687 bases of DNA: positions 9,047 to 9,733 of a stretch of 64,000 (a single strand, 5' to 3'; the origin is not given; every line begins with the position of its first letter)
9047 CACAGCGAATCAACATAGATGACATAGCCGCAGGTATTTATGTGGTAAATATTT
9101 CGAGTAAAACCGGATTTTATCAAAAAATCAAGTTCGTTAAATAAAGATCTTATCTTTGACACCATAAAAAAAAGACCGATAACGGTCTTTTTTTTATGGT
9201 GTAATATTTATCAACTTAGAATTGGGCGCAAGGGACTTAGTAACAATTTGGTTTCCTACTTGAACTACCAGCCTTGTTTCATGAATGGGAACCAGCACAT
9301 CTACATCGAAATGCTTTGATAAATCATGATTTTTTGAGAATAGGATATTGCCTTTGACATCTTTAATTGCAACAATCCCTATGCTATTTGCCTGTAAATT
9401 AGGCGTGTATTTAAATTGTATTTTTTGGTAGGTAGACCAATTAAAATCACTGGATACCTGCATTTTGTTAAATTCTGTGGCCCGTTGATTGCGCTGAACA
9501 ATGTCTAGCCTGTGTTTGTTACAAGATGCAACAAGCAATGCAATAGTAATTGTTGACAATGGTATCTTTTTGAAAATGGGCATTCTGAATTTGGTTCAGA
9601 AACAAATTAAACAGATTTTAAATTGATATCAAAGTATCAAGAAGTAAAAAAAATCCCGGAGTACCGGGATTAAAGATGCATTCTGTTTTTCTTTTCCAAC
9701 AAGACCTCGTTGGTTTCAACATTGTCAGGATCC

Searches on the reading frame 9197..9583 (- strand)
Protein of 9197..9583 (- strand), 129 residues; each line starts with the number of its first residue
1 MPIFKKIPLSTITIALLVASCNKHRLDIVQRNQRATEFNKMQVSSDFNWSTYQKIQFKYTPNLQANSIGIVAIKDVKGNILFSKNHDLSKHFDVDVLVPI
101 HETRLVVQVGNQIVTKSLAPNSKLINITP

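Call 5: search_protein_families(library=pfam, proteins=[window:9197-9583:-], max_evalue=1)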
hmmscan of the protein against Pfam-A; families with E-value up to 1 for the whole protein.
window:9197-9583:- (129 aa): 2 families
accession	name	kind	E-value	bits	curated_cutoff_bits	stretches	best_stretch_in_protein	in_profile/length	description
PF24542.1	Ig_TPPC8_C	-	0.0011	19.1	27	1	4-64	16-77/103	TPPC8 C-terminal Ig-like domain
PF08139.17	LPAM_1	-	0.02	15.8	20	1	5-22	2-18/18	Prokaryotic membrane lipoprotein lipid attachment site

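Call 6: search_protein_families(library=ncbifam, proteins=[window:9197-9583:-], max_evalue=1)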
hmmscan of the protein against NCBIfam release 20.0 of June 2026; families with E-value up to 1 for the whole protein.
window:9197-9583:- (129 aa): 0 families

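Call 9: find_homologous_proteins(query=window:9197-9583:-, max_evalue=0.001)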
Query window:9197-9583:- (129 aa): 3 proteins with E <= 0.001 among 5 candidates.
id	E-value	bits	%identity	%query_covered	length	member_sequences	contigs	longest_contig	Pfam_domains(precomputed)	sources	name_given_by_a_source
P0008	9.1e-78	276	100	100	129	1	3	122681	-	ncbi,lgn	-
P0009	5.5e-45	170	58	97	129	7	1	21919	-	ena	-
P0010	2.4e-43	165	58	98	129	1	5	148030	-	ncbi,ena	-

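Call 11: search_solved_structures(query=window:9197-9583:-, max_evalue=10)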
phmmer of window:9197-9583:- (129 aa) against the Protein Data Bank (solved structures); distinct sequences matched with E-value up to 10: 4.
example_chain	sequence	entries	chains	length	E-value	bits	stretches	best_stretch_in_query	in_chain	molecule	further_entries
1r4a_A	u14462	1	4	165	0.31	14.4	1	11-81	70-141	ADP-ribosylation factor-like protein 1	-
4dcn_A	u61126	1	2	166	1.6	12.1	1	11-81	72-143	ADP-ribosylation factor-like protein 1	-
5j5c_A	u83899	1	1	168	1.6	12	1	11-81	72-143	ADP-ribosylation factor-like protein 1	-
1upt_A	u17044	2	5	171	1.7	12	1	11-81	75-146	ADP-RIBOSYLATION FACTOR-LIKE PROTEIN 1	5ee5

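Call 15: find_encoding_contigs(protein=P0010, flank=10000, max_places=4)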
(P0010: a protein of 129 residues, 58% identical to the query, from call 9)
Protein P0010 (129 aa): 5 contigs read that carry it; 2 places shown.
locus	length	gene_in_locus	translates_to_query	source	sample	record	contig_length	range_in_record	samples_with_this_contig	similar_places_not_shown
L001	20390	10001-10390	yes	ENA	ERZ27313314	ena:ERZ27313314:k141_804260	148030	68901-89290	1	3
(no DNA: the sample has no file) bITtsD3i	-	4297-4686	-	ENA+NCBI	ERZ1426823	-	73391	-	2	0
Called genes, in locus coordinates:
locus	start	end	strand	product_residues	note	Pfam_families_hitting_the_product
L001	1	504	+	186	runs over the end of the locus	-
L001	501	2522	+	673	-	PF05649:Peptidase_M13_N, PF01431:Peptidase_M13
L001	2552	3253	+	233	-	PF01435:Peptidase_M48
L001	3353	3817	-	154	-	-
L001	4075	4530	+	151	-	PF03364:Polyketide_cyc (weak)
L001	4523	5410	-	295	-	PF01263:Aldose_epim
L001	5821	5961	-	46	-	-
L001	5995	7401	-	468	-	PF02784:Orn_Arg_deC_N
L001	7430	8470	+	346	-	PF00491:Arginase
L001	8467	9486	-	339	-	PF05893:LuxC (weak)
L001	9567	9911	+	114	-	PF00037:Fer4 (weak), PF13187:Fer4_9 (faint), PF12838:Fer4_7 (weak)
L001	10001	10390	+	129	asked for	-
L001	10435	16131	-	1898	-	PF00041:fn3 (faint), PF18962:Por_Secre_tail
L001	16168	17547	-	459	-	PF16130:DUF4842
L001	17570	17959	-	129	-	-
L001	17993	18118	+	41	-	-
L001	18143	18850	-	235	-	PF13181:TPR_8 (faint), PF12895:ANAPC3, PF13424:TPR_12 (faint), PF14559:TPR_19 (faint), PF25062:ARM_TT21_N (weak), PF13432:TPR_16 (faint), PF00515:TPR_1 (faint), PF07719:TPR_2 (faint), +3 more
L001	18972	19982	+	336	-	PF13280:WYL, PF25583:WCX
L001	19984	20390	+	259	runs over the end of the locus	PF01503:PRA-PH (faint), PF03819:MazG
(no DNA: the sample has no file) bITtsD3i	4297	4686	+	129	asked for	-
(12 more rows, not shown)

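Call 16: find_encoding_contigs(protein=P0009, flank=10000, max_places=3)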
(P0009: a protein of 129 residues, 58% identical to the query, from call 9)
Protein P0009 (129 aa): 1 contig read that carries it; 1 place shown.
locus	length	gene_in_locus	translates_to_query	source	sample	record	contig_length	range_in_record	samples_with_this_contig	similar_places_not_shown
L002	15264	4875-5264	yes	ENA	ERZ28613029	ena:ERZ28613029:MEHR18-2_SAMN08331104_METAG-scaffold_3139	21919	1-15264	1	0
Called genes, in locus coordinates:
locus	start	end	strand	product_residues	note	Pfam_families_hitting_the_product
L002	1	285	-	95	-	?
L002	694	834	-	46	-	-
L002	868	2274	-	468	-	PF02784:Orn_Arg_deC_N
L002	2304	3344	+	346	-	PF00491:Arginase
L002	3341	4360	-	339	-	-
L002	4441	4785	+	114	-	PF00037:Fer4 (weak), PF13187:Fer4_9 (faint), PF12838:Fer4_7 (weak)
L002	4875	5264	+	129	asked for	-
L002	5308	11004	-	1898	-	PF16656:Pur_ac_phosph_N (faint), PF00041:fn3 (weak), PF18962:Por_Secre_tail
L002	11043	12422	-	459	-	PF16130:DUF4842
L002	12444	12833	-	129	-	-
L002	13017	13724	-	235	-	PF13181:TPR_8 (faint), PF13428:TPR_14 (faint), PF00515:TPR_1 (faint), PF12895:ANAPC3, PF13424:TPR_12 (faint), PF14559:TPR_19 (faint), PF25062:ARM_TT21_N (weak), PF13432:TPR_16 (faint), +1 more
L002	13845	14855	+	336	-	PF13280:WYL, PF25583:WCX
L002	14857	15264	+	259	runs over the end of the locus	PF01503:PRA-PH (faint), PF03819:MazG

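Call 70: predict_structure(alignment_id=A4)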
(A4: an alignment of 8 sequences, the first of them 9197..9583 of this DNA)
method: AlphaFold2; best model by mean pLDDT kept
length: 129 residues; sequences in the alignment: 8
mean_pLDDT: 72.0   pTM: 0.53
mean pLDDT of the five models: 72.0, 71.3, 70.4, 68.6, 68.3
residues with pLDDT >= 90: 27; 70-90: 48; 50-70: 31; < 50: 23
segments of 3 or more residues with pLDDT < 50: 16-18, 22-34
pLDDT, mean of each block of 10 residues (from residue 1): 51 50 44 48 55 88 79 91 90 89 89 85 76
secondary structure, 60 per line:
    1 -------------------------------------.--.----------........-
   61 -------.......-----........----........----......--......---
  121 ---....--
elements in order: E52-59 E68-74 E80-87 E92-99 E104-109 E112-117 E124-127
